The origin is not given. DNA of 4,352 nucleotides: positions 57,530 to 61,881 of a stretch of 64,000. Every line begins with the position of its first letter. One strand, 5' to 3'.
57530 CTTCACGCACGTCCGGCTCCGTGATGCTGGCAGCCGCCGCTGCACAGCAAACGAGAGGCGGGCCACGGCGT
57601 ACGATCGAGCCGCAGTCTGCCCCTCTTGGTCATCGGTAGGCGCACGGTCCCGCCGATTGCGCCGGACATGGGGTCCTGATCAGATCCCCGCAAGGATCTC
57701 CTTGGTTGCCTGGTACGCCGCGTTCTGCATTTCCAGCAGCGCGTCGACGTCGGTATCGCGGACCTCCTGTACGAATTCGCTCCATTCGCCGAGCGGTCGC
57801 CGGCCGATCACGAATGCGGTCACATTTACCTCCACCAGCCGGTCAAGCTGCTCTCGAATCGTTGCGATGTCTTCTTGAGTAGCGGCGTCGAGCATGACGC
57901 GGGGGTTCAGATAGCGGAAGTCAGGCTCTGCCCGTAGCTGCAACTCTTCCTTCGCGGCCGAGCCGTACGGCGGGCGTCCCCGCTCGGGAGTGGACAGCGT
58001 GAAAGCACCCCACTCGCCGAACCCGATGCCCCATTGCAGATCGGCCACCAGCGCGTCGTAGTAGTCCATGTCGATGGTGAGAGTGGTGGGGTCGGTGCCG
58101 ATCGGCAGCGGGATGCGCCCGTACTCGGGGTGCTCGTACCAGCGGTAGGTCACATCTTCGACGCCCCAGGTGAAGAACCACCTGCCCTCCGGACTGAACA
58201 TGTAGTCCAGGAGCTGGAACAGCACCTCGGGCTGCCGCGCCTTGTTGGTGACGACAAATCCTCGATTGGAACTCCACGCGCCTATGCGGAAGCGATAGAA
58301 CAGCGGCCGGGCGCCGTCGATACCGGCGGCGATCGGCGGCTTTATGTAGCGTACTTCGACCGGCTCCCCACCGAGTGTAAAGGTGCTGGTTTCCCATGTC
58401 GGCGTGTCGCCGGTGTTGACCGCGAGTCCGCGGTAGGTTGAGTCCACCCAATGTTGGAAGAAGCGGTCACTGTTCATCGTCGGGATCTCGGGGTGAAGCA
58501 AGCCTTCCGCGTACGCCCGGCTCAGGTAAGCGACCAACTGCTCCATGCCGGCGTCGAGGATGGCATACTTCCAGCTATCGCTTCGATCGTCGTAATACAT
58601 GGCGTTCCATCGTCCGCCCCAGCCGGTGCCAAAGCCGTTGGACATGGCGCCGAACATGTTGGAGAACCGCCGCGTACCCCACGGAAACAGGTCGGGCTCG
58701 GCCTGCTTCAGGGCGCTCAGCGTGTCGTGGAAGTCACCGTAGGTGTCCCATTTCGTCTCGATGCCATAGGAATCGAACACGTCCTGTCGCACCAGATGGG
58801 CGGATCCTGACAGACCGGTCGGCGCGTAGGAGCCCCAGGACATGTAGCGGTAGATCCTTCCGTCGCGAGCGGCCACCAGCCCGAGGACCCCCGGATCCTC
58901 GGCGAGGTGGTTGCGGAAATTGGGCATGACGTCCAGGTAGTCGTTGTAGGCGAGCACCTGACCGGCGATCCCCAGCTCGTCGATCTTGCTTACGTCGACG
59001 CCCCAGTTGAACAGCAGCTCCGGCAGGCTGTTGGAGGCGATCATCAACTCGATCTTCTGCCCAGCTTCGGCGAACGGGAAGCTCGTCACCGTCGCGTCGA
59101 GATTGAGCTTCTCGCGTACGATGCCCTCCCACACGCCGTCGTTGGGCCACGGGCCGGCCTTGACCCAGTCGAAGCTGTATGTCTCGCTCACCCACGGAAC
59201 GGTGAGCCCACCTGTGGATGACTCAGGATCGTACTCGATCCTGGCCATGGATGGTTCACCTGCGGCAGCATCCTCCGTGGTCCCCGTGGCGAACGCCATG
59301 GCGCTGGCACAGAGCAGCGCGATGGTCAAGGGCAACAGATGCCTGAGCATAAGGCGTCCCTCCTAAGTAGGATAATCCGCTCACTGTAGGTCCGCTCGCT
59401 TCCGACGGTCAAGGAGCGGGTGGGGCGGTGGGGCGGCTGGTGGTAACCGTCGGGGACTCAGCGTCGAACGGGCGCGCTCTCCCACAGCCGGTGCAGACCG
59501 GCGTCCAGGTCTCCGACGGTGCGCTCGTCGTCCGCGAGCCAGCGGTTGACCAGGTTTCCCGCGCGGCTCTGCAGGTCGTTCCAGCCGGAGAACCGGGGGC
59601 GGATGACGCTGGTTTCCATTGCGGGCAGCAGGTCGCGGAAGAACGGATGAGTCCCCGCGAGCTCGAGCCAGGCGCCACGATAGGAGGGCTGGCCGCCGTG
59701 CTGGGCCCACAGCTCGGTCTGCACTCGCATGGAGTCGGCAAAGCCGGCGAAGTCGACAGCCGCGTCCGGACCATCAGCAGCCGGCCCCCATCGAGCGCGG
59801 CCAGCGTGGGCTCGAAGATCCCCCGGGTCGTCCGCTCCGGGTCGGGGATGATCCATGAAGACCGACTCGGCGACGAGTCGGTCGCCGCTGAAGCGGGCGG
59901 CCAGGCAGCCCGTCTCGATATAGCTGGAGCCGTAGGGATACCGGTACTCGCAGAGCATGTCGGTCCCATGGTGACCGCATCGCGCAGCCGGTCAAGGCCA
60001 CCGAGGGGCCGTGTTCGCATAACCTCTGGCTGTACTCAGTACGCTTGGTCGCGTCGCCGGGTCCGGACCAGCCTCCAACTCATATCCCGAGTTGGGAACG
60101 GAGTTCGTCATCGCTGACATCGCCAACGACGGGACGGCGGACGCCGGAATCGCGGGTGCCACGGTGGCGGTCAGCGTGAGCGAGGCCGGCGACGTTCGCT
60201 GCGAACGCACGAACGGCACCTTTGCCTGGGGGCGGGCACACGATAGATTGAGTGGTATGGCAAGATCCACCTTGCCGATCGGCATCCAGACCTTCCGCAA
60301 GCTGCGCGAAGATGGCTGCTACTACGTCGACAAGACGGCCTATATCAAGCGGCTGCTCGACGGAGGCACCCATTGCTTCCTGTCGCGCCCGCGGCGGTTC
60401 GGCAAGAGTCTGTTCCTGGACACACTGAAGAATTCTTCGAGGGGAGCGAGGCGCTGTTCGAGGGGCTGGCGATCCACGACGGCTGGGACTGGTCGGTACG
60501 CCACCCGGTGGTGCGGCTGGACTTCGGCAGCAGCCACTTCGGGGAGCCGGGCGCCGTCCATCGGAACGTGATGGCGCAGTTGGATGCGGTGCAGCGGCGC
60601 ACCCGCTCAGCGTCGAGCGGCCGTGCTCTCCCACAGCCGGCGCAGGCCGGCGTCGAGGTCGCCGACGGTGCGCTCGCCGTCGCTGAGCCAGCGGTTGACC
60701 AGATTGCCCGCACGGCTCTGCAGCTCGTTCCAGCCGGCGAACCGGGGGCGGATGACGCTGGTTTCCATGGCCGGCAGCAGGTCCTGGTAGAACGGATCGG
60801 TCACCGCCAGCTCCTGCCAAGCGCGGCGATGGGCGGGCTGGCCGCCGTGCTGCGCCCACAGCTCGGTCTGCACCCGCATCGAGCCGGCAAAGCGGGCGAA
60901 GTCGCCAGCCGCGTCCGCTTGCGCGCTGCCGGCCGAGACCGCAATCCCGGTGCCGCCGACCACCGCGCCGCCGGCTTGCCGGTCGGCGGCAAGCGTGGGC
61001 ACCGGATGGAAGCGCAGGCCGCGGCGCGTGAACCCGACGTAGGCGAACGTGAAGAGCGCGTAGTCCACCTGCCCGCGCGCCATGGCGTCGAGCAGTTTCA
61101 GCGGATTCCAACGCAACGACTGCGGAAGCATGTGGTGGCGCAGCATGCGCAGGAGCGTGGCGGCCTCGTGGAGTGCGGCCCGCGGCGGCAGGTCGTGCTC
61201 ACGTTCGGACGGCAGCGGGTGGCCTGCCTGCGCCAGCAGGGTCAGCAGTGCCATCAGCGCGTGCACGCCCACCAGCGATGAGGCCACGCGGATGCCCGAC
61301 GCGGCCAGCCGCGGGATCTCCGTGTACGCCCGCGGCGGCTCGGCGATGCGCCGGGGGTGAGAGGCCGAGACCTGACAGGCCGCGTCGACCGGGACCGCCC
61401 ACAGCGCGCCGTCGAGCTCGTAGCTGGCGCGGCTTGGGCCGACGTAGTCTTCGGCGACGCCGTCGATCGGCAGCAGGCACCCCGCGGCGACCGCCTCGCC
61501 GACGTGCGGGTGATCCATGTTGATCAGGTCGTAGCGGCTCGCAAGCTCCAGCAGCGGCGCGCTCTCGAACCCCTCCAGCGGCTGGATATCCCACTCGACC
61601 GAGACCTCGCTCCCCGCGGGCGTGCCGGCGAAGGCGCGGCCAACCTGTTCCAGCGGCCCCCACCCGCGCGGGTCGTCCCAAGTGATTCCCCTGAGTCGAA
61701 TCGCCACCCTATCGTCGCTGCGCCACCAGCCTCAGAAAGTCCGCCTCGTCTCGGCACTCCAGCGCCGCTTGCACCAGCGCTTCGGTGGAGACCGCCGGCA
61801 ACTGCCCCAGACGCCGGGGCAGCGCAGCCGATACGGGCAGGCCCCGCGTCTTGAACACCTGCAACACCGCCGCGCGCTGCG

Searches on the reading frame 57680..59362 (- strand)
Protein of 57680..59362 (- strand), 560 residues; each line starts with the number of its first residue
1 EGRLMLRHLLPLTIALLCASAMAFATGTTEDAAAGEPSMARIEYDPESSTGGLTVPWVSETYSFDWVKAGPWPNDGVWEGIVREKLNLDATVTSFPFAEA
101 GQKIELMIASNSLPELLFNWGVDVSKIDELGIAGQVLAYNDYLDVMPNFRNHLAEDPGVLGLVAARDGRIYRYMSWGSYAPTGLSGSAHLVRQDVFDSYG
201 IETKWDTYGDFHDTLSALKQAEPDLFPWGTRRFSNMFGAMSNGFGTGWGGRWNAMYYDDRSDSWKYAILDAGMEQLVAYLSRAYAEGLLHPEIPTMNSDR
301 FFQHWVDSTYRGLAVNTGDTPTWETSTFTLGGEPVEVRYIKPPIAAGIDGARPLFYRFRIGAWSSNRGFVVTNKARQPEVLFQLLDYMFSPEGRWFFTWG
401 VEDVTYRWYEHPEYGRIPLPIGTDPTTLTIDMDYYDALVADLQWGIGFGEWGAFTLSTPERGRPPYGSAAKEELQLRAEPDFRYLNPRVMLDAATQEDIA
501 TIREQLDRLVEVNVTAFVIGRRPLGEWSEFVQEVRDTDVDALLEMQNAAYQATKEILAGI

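Call 44: search_protein_families(library=pfam, proteins=[window:57680-59362:-], max_evalue=0.001)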
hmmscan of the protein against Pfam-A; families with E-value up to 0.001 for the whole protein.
window:57680-59362:- (560 aa): 1 family
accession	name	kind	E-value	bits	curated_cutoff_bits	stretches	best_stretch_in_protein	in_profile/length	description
PF01547.30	SBP_bac_1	-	1.1e-06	29.3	26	1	87-393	23-305/307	Bacterial extracellular solute-binding protein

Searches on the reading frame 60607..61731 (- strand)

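Call 45: search_protein_families(library=pfam, proteins=[window:60607-61731:-], max_evalue=0.001)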
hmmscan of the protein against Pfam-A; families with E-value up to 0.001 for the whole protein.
window:60607-61731:- (374 aa): 2 families
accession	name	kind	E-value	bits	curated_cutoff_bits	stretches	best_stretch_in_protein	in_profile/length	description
PF13416.11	SBP_bac_8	-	7.6e-06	26.4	27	1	68-299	41-260/279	Bacterial extracellular solute-binding protein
PF01547.30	SBP_bac_1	-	8.9e-06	26.3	26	1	67-288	51-306/307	Bacterial extracellular solute-binding protein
